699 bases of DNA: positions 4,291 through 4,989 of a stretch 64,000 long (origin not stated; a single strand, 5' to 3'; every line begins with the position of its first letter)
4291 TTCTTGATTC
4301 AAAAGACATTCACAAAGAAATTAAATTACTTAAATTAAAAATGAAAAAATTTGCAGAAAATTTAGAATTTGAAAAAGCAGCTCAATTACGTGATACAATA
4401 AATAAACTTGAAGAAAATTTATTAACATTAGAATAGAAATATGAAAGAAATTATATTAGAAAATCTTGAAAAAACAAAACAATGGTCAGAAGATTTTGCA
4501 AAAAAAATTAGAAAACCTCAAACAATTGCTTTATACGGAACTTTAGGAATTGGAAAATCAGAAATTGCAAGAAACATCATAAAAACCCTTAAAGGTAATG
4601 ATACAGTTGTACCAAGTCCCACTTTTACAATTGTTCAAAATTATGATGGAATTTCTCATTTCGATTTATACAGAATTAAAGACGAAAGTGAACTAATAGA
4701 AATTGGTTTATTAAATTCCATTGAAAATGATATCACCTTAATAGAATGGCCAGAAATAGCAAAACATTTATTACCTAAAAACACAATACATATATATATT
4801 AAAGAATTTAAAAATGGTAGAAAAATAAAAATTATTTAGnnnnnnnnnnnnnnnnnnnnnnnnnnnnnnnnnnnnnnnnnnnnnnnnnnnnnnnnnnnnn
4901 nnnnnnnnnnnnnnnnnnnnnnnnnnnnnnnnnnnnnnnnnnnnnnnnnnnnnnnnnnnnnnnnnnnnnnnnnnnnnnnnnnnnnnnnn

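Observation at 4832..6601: Single ORF fusing a degenerate FtsA-like domain to a degenerate ribulose-phosphate 3-epimerase-like barrel, with no ftsZ downstream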

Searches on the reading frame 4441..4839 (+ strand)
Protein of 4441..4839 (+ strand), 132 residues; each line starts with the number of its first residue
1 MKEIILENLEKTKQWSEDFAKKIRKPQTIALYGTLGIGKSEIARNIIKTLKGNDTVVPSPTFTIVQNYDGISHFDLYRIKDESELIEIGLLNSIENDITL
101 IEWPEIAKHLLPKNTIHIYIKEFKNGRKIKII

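Call 3: search_protein_families(library=pfam, proteins=[window:4441-4839:+], max_evalue=1)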
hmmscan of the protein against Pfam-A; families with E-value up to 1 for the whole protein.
window:4441-4839:+ (132 aa): 14 families
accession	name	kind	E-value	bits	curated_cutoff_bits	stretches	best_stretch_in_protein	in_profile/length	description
PF02367.23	TsaE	-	6.8e-32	110.6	26.6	1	7-128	2-127/128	Threonylcarbamoyl adenosine biosynthesis protein TsaE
PF01637.24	ATPase_2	-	0.022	15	33.2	1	27-80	21-69/225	ATPase domain predominantly from Archaea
PF20720.3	nSTAND3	-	0.024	14.8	27.2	1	16-54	7-45/155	Novel STAND NTPase 3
PF24883.2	NPHP3_N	-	0.025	15.2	24.8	1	10-56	10-52/164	Nephrocystin 3, N-terminal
PF07693.20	KAP_NTPase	-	0.032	13.9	20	1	16-80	5-48/293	KAP family P-loop domain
PF13401.12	AAA_22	-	0.035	14.9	27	1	26-63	5-39/130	AAA domain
PF00910.28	RNA_helicase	-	0.038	14.9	21.5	1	29-82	1-64/105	RNA helicase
PF00931.28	NB-ARC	-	0.041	13.6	23.5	1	24-50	16-42/248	NB-ARC domain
PF01057.23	Parvo_NS1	-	0.074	12.5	20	1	20-51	107-138/271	Parvovirus non-structural protein NS1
PF25201.1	nSTAND6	-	0.086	13.3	27.7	1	18-51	10-43/148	Novel STAND NTPase 6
PF24722.1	DUF7674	-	0.1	13.1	27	1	83-123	68-109/111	Domain of unknown function (DUF7674)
PF13191.12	AAA_16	-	0.11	13.5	32.6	1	25-62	23-60/167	AAA ATPase domain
PF00158.32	Sigma54_activat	-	0.12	12.5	20.2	1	8-51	4-47/168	Sigma-54 interaction domain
PF03193.22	RsgA_GTPase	-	0.16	12.2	30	1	11-49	92-129/174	RsgA GTPase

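Call 4: search_protein_families(library=ncbifam, proteins=[window:4441-4839:+], max_evalue=1)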
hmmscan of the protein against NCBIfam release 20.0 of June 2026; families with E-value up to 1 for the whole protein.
window:4441-4839:+ (132 aa): 19 families
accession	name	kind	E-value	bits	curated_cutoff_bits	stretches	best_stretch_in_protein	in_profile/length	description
TIGR00150.1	T6A_YjeE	equivalog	6.1e-26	90.9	60.1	1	8-131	4-131/135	tRNA (adenosine(37)-N6)-threonylcarbamoyltransferase complex ATPase subunit type 1 TsaE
NF007931.0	PRK10646.1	equivalog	4e-19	69.1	246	1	4-131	6-137/153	tRNA (adenosine(37)-N6)-threonylcarbamoyltransferase complex ATPase subunit type 1 TsaE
TIGR00678.1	holB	equivalog_domain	0.0015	18.1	180.6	1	20-97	9-87/188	DNA polymerase III subunit delta'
TIGR00390.1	hslU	equivalog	0.0083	15.1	362.45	1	11-57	33-78/441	ATP-dependent protease ATPase subunit HslU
NF004310.0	PRK05707.1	equivalog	0.015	14.7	280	1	13-51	10-47/328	DNA polymerase III subunit delta'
NF008358.0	PRK11147.1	equivalog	0.015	13.5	936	1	12-79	331-392/635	ABC transporter ATP-binding protein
NF011522.0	PRK14961.1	equivalog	0.02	13.7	562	1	30-80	42-94/363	DNA polymerase III subunits gamma and tau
NF050005.1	ABC_ATPase_Uup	equivalog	0.027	12.7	900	1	12-80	331-393/636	ATP-binding cassette ATPase Uup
NF042959.1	IteA_antiphage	equivalog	0.034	13.3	510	1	9-51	108-150/367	anti-phage ATPase IteA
NF003231.0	PRK04195.2-1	equivalog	0.037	12.8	442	1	9-47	26-64/517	replication factor C large subunit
NF033200.1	F430_CfbC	exception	0.045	13.1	402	1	28-53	2-27/260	Ni-sirohydrochlorin a,c-diamide reductive cyclase ATP-dependent reductase subunit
NF000355.4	ribo_prot_ABC_F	equivalog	0.056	12.3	380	1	18-64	331-378/499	ribosomal protection-like ABC-F family protein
TIGR02928.1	TIGR02928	subfamily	0.063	12.1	181.3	1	24-52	38-66/366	orc1/cdc6 family replication initiation protein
NF005408.0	PRK06964.1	equivalog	0.12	11.7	483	1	12-51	7-46/342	DNA polymerase III subunit delta'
NF007739.0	PRK10419.1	subfamily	0.13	11.7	354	1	13-47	25-59/268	nickel ABC transporter ATP-binding protein NikE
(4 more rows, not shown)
